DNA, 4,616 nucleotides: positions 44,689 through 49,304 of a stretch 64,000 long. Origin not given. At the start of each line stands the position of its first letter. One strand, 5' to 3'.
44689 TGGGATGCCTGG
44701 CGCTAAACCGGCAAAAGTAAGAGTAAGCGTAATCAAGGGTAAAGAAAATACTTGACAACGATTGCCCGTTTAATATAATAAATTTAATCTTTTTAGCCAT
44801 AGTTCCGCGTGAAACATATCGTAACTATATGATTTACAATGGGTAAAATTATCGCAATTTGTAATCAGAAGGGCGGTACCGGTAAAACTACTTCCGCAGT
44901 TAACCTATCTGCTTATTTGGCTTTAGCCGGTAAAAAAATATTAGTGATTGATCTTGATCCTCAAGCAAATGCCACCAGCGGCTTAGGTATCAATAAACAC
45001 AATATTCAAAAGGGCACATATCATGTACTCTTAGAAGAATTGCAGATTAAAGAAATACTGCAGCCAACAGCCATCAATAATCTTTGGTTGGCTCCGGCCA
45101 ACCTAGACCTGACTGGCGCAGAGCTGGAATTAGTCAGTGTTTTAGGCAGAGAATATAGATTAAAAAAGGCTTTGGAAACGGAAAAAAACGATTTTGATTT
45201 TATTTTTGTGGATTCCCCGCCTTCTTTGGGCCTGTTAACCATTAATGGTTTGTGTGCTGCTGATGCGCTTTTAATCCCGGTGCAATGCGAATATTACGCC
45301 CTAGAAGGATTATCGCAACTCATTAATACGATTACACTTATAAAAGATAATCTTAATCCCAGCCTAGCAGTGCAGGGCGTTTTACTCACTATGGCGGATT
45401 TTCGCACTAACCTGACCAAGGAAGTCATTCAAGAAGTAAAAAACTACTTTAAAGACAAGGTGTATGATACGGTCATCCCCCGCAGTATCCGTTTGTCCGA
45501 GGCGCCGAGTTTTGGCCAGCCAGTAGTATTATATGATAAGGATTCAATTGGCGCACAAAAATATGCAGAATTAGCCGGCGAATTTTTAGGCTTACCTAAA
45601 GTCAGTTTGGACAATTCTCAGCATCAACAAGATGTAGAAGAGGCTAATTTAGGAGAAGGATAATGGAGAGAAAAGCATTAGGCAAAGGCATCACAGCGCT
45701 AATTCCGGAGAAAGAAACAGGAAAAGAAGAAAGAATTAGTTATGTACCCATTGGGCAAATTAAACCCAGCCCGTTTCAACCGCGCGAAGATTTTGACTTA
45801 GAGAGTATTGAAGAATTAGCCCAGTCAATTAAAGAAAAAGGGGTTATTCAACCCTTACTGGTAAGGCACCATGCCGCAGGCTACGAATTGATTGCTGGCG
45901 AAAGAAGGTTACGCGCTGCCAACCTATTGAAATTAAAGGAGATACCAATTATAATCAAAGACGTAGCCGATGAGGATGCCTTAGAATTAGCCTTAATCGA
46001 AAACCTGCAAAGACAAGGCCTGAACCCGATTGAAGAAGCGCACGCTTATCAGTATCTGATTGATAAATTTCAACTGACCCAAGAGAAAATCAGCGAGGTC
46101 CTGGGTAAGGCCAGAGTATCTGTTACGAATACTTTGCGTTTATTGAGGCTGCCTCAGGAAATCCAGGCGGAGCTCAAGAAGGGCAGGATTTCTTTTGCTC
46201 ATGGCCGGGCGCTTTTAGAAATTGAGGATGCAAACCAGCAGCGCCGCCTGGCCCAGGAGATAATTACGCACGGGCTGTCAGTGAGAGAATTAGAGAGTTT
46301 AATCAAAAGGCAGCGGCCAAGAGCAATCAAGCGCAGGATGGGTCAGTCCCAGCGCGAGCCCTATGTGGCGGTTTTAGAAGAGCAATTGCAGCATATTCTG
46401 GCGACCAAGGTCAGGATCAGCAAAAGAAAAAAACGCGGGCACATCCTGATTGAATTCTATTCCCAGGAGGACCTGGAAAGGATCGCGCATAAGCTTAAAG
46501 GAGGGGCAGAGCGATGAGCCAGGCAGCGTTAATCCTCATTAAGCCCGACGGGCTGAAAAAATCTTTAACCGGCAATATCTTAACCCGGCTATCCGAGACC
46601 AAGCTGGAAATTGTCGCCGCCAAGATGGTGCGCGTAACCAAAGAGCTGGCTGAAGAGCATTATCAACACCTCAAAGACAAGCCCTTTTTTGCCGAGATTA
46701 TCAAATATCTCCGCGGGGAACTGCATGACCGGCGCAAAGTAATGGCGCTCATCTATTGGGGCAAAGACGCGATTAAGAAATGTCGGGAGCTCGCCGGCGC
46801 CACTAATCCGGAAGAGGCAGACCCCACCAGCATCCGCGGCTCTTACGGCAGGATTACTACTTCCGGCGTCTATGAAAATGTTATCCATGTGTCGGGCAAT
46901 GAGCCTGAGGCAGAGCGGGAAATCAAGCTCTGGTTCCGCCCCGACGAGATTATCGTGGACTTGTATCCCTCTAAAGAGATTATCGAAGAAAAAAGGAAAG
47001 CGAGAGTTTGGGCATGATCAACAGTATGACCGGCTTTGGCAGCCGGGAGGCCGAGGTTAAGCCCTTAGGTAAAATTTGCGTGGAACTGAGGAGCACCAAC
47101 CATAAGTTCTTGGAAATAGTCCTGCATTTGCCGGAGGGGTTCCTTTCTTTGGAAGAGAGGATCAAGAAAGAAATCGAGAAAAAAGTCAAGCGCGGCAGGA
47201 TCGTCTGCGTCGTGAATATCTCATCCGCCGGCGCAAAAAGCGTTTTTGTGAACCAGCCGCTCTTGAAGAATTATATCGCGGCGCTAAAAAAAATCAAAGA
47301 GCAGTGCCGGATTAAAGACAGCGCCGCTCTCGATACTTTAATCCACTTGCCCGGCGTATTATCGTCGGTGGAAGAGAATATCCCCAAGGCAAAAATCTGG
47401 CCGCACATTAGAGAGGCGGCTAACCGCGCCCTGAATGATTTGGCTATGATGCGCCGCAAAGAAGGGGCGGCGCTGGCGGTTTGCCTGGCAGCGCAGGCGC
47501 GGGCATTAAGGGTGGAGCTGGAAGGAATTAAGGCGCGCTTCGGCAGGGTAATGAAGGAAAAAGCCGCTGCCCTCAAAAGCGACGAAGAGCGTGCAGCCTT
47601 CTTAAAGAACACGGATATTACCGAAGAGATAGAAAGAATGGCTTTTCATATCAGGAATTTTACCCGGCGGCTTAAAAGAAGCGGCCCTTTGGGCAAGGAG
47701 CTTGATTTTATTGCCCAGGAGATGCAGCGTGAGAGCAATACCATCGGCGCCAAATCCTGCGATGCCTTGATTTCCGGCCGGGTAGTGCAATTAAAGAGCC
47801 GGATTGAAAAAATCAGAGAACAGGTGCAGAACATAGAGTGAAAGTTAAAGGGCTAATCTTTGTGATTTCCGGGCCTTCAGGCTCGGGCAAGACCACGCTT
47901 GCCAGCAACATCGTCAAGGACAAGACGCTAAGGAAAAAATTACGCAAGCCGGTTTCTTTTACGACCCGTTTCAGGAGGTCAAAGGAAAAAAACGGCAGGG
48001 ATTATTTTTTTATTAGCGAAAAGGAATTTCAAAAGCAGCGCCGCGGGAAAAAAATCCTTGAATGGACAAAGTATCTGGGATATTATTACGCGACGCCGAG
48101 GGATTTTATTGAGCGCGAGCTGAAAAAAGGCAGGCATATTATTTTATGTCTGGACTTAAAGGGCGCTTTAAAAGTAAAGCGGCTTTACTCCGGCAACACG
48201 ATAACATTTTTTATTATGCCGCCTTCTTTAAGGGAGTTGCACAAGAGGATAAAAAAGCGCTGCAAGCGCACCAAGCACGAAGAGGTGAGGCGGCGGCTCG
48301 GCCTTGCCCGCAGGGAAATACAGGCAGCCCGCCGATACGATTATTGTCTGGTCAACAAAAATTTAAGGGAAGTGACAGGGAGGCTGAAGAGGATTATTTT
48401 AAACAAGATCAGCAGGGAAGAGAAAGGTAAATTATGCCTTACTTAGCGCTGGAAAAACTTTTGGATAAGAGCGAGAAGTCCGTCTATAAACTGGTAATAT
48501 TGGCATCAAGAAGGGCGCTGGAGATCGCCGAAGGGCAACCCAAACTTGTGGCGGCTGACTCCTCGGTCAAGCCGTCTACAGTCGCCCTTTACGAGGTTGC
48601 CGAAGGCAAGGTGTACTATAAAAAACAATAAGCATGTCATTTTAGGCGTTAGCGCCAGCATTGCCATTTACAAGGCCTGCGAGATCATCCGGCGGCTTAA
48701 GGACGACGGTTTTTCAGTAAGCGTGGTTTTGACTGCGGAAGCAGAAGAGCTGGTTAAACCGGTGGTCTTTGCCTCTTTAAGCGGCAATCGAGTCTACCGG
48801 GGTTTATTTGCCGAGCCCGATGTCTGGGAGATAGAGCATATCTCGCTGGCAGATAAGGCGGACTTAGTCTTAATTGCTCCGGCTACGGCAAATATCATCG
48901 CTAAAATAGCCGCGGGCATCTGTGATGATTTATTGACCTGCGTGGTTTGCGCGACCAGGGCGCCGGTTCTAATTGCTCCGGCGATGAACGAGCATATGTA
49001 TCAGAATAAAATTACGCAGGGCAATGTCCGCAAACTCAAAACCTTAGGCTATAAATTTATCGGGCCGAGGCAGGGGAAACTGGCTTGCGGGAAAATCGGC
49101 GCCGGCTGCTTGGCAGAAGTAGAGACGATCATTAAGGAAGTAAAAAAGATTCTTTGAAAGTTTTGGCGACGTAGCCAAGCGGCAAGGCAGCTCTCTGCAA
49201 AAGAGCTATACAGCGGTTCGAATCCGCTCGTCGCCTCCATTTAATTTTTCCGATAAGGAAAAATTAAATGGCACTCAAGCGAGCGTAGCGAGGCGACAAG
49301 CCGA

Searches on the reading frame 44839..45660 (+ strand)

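Call 10: search_protein_families(library=pfam, proteins=[window:44839-45660:+], max_evalue=0.001)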
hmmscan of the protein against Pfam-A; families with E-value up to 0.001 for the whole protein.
window:44839-45660:+ (274 aa): 9 families
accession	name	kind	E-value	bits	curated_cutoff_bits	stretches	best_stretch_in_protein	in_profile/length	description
PF13614.12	AAA_31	-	3.8e-66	222.8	27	1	3-177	2-176/177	AAA domain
PF01656.29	CbiA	-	3.8e-29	101.6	25.4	1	5-229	1-125/125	CobQ/CobB/MinD/ParA nucleotide binding domain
PF09140.17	MipZ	-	1.9e-10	40.9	20.7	1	4-159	2-140/262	ATPase MipZ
PF00142.24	Fer4_NifH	-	2.6e-10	40.7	25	1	9-73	6-73/271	4Fe-4S iron sulfur cluster binding proteins, NifH/frxC family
PF10609.15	ParA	-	5.4e-08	33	27.1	1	3-131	4-124/246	NUBPL iron-transfer P-loop NTPase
PF06564.18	CBP_BcsQ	-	3.2e-07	30.6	21.3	1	4-246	3-230/234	Cellulose biosynthesis protein BcsQ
PF02374.21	ArsA_ATPase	-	7.8e-07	29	24.3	1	10-84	8-78/305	Anion-transporting ATPase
PF07015.17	VirC1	-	0.00056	19.8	24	0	3-41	2-40/231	VirC1 protein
PF13479.12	AAA_24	-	0.00059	20.2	27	1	11-127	10-73/195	AAA domain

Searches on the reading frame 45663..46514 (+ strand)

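Call 10: search_protein_families(library=pfam, proteins=[window:45663-46514:+], max_evalue=0.001)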
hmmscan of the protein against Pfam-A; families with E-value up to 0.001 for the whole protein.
window:45663-46514:+ (284 aa): 3 families
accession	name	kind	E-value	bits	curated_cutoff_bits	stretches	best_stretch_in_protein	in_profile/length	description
PF17762.8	HTH_ParB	-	5.8e-36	123.2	22.6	1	119-217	2-100/102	ParB HTH domain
PF02195.25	ParB_N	-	6.1e-33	113.2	26.3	1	24-116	2-95/95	ParB N-terminal domain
PF23552.2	ParB_C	-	2.1e-08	33.9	23.8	1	233-279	3-50/50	ParB dimerisation domain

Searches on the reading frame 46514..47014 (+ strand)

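Call 10: search_protein_families(library=pfam, proteins=[window:46514-47014:+], max_evalue=0.001)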
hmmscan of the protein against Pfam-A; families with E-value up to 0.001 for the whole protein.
window:46514-47014:+ (167 aa): 1 family
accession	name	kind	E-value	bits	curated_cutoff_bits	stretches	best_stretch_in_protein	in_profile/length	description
PF00334.24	NDK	-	5.6e-40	136.8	27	1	4-146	2-135/135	Nucleoside diphosphate kinase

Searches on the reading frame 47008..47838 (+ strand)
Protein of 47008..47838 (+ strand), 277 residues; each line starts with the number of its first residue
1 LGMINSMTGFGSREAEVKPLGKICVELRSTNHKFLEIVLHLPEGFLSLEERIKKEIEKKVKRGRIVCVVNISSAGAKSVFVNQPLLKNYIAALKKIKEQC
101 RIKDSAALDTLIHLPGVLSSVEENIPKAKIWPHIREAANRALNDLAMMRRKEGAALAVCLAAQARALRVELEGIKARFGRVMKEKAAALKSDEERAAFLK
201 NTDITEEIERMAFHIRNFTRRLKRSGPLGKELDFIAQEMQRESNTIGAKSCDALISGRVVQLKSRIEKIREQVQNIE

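Call 10: search_protein_families(library=pfam, proteins=[window:47008-47838:+], max_evalue=0.001)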
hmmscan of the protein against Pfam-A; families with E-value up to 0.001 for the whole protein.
window:47008-47838:+ (277 aa): 2 families
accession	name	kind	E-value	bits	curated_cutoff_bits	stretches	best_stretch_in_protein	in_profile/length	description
PF03755.18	YicC-like_N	-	2.4e-41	142.1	25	1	4-157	1-155/156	Endoribonuclease YicC-like, N-terminal region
PF08340.16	YicC-like_C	-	1.5e-31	109.4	27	1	172-277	14-120/120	Endoribonuclease YicC-like, C-terminal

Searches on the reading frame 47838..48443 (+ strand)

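Call 10: search_protein_families(library=pfam, proteins=[window:47838-48443:+], max_evalue=0.001)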
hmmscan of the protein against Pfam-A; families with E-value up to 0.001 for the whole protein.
window:47838-48443:+ (202 aa): 6 families
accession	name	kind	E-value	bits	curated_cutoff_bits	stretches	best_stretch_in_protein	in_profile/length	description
PF00625.27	Guanylate_kin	-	1.6e-34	119.6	25.2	1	8-187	5-179/182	Guanylate kinase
PF01637.24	ATPase_2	-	8.8e-06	26.1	33.2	1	6-106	21-117/225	ATPase domain predominantly from Archaea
PF13671.12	AAA_33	-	1.5e-05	25.7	27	1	8-144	2-121/143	AAA domain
PF24883.2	NPHP3_N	-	0.00022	21.9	24.8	1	7-52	24-67/164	Nephrocystin 3, N-terminal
PF05729.18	NACHT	-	0.00042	20.6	26.7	1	8-52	3-49/167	NACHT domain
PF00931.28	NB-ARC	-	0.00074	19.3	23.5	0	7-33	20-47/248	NB-ARC domain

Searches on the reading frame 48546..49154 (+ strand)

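Call 10: search_protein_families(library=pfam, proteins=[window:48546-49154:+], max_evalue=0.001)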
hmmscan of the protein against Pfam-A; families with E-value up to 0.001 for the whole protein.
window:48546-49154:+ (203 aa): 1 family
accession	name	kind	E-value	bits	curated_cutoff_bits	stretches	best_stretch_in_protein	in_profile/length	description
PF02441.25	Flavoprotein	-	2.3e-35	122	22.7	1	29-201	1-160/162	Flavoprotein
